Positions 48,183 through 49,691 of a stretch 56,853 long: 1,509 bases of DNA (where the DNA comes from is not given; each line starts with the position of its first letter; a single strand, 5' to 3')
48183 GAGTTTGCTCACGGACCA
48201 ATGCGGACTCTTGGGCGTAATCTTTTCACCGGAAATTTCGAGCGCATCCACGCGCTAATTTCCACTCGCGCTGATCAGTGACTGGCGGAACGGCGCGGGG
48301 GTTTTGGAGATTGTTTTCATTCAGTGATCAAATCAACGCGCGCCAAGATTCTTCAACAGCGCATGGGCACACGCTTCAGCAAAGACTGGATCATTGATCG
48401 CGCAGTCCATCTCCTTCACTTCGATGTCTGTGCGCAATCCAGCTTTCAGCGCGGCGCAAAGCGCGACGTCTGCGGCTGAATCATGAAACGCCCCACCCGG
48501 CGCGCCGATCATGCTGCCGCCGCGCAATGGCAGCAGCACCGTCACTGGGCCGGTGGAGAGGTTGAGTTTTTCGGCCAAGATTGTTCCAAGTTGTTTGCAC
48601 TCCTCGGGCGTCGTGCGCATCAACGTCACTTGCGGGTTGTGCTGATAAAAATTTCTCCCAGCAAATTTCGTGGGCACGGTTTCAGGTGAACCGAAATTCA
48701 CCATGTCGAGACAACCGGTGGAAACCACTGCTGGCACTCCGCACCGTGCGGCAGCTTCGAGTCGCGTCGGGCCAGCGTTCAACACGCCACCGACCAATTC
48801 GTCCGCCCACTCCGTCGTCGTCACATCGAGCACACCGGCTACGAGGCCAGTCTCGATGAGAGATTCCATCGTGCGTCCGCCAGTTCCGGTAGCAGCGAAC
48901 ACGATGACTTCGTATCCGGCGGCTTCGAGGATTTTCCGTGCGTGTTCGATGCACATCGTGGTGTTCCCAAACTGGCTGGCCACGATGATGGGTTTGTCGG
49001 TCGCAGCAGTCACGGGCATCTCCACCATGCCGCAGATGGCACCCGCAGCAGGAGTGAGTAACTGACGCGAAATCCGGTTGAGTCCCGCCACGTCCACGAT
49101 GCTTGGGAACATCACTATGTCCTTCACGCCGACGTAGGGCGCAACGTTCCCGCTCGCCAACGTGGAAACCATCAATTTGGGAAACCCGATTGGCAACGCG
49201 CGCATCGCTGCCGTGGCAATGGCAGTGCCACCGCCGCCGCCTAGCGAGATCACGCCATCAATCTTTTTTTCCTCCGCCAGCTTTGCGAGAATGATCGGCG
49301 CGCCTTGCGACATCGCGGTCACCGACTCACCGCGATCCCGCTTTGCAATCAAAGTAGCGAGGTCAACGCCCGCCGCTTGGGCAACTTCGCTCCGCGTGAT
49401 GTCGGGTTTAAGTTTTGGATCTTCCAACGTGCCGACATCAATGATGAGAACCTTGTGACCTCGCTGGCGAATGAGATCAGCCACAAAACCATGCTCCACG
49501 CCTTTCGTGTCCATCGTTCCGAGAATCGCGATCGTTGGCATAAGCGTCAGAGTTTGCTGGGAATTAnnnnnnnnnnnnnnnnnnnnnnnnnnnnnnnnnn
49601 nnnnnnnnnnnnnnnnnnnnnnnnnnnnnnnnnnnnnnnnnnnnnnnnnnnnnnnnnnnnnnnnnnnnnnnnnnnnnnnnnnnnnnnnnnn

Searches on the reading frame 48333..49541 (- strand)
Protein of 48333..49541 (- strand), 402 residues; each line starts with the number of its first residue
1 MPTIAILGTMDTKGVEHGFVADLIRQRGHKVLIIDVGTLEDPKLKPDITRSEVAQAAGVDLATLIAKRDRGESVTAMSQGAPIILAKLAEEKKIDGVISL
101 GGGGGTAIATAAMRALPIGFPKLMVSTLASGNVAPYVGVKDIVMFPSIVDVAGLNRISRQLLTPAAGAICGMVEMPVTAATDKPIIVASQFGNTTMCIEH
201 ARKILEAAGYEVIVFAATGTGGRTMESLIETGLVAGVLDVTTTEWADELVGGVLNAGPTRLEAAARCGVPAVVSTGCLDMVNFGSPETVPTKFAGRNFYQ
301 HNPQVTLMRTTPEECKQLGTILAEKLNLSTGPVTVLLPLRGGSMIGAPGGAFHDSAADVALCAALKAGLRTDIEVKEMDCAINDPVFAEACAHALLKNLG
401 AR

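Call 79: search_protein_families(library=pfam, proteins=[window:48333-49541:-], max_evalue=0.00001)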
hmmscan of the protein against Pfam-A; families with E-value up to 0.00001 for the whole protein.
window:48333-49541:- (402 aa): 2 families
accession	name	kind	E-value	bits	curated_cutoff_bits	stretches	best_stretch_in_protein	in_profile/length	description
PF23189.1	UPF0261_C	-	3e-89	298.4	27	1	183-397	1-216/218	Uncharacterised protein family (UPF0261) C-terminal domain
PF06792.17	UPF0261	-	1.2e-65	221.2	27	1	2-175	1-173/176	Uncharacterised protein family (UPF0261) N-terminal domain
